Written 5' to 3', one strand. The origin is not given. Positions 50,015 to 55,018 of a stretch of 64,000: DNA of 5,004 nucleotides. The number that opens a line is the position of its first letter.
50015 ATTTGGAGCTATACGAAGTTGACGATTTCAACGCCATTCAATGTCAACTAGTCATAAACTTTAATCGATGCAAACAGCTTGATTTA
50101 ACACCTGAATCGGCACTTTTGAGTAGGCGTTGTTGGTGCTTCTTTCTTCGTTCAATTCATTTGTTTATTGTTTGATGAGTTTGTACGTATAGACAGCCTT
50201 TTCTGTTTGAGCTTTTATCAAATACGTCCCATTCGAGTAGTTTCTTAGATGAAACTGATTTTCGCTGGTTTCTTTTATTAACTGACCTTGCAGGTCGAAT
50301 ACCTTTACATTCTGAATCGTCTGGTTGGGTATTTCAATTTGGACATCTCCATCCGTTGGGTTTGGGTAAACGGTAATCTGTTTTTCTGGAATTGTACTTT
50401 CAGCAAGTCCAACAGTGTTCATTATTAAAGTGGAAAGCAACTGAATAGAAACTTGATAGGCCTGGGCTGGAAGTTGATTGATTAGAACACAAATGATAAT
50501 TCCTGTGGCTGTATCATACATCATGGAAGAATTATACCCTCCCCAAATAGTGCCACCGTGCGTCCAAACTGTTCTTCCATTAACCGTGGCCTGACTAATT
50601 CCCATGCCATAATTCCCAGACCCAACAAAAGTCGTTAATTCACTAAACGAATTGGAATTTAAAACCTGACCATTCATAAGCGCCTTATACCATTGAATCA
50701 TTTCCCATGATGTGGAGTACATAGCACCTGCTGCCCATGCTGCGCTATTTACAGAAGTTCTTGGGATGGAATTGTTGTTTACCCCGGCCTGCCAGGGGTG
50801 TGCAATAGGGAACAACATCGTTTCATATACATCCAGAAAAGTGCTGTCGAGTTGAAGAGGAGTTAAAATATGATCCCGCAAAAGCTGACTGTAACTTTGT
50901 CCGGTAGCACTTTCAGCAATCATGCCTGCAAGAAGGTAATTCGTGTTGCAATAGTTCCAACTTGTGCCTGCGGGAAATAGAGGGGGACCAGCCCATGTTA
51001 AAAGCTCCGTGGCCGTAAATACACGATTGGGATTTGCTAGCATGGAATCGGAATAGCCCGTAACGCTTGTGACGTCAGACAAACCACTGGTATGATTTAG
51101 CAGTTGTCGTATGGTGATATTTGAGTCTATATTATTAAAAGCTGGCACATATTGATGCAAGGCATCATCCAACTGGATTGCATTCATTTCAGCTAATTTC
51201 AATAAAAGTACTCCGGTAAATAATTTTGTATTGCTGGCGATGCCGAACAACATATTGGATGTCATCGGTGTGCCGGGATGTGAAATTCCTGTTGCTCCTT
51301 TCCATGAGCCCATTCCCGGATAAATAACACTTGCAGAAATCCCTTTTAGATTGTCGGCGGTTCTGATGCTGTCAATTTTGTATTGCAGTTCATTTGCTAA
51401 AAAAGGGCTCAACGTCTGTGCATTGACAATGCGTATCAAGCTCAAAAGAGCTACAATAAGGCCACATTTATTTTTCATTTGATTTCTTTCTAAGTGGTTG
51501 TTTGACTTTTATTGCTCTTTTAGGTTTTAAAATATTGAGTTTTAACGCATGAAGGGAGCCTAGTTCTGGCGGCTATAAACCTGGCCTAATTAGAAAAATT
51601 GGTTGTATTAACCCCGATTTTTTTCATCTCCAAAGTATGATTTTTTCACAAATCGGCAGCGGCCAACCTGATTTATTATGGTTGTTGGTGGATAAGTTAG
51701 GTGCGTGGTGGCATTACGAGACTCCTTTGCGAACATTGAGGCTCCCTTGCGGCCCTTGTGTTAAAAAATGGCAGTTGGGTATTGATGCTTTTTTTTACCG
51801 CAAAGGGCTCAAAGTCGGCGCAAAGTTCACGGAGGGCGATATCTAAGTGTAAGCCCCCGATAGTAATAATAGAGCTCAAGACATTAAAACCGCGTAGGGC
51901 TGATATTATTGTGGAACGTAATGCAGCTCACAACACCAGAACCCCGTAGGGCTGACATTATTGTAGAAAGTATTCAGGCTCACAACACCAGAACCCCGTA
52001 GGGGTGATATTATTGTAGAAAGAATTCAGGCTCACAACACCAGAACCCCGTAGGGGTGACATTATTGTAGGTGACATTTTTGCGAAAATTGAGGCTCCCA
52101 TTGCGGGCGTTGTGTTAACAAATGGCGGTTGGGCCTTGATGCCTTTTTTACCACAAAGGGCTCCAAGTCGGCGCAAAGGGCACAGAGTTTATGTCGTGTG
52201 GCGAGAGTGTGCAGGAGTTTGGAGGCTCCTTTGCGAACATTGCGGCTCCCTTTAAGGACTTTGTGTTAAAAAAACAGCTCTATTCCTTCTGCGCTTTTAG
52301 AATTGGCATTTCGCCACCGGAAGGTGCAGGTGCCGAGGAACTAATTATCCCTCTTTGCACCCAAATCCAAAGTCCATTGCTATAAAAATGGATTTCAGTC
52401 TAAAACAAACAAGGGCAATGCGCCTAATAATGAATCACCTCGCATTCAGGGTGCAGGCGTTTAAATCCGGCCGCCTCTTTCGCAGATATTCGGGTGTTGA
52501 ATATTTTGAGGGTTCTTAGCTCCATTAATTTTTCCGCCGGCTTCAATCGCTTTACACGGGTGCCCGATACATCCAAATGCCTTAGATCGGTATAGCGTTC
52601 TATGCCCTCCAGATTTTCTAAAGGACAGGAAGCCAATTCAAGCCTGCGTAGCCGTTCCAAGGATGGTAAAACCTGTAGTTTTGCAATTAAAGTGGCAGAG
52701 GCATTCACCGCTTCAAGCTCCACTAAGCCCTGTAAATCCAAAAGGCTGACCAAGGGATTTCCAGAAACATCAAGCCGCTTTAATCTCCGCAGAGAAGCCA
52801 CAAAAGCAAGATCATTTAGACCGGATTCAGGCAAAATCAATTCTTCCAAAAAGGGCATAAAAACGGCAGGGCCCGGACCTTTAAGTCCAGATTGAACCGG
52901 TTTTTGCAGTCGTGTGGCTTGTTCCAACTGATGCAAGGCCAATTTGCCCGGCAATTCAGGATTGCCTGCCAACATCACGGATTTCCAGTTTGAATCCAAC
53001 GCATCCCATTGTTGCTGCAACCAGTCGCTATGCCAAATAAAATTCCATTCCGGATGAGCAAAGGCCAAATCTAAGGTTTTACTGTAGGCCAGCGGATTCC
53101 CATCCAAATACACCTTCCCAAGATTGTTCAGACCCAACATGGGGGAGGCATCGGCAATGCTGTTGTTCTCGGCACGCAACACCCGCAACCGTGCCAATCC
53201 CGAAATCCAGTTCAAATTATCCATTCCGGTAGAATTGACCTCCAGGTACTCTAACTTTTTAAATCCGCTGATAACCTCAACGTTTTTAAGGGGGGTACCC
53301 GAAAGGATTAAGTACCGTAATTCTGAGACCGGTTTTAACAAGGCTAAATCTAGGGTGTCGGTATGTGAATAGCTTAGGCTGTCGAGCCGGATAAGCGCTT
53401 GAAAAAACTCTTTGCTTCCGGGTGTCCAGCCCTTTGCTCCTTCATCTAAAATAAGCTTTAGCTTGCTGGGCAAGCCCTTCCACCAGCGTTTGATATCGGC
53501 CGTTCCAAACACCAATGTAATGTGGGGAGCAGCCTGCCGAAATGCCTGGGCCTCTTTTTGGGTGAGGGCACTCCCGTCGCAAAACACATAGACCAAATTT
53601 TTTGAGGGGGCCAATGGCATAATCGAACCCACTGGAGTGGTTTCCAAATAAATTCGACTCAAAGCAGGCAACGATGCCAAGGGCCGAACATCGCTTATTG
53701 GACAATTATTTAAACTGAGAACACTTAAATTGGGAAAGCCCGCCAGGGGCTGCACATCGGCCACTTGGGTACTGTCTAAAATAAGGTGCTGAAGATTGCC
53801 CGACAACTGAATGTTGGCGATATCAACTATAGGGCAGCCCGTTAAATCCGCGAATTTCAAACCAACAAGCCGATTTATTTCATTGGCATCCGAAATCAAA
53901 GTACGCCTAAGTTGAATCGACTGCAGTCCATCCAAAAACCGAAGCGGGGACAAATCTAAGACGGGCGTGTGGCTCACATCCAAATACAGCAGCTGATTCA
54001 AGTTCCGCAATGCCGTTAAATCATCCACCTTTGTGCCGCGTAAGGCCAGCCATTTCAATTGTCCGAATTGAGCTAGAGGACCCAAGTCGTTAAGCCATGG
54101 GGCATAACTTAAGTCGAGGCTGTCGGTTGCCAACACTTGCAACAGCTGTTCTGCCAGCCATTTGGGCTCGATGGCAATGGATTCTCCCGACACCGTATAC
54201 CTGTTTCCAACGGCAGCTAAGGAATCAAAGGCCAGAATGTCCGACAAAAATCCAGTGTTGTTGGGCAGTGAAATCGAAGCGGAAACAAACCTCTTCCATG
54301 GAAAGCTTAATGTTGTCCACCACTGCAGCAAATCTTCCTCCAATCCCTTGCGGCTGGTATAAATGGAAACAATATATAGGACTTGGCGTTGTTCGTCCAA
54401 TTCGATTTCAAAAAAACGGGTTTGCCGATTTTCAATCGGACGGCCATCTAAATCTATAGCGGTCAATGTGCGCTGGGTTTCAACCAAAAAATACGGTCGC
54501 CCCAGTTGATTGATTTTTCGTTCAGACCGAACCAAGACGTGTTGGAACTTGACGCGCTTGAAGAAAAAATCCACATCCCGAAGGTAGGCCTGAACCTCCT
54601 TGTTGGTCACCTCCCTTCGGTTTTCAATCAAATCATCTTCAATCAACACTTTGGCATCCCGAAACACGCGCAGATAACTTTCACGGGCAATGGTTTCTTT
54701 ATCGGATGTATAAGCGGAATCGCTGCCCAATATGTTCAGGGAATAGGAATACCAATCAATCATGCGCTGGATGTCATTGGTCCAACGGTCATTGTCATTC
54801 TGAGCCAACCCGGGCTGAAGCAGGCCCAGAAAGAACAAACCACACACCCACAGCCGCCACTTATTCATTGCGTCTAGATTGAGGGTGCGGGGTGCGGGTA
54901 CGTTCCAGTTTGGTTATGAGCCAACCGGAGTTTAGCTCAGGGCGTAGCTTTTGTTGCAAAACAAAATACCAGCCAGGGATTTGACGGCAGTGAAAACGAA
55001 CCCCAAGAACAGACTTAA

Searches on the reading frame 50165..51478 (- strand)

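Call 90: search_protein_families(library=pfam, proteins=[window:50165-51478:-], max_evalue=0.0001)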
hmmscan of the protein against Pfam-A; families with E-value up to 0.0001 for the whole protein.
window:50165-51478:- (437 aa): 2 families
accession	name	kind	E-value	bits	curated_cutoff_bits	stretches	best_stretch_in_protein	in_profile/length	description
PF00144.29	Beta-lactamase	-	2e-53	182.1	27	1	45-338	15-313/329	Beta-lactamase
PF18962.6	Por_Secre_tail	-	2.8e-12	47.2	27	1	370-435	1-74/75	Secretion system C-terminal sorting domain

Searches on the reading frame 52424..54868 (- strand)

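Call 92: search_protein_families(library=pfam, proteins=[window:52424-54868:-], max_evalue=0.0001)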
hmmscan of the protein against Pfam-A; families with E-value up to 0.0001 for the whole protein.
window:52424-54868:- (814 aa): 6 families
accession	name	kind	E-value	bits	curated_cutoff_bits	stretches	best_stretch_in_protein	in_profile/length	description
PF12799.13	LRR_4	-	2.3e-33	113.9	27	2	358-398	2-43/44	Leucine Rich repeats (2 copies)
PF23598.1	LRR_14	-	8.3e-12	45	40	0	489-583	21-113/353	Leucine-rich repeat region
PF13855.12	LRR_8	-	9.8e-11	41.7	27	0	516-571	2-61/61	Leucine rich repeat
PF23952.1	LRR_EndoS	-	4.6e-10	40.2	27.9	0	742-805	27-87/116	Endo-beta-N-acetylglucosaminidase EndoS LRR domain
PF23211.1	LRR_LRWD1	-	2.1e-08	34.5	28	0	531-607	36-113/190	Leucine-rich repeat and WD repeat-containing protein 1, LRR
PF00560.39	LRR_1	-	3.8e-06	26.4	20.6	0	380-396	1-17/23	Leucine Rich Repeat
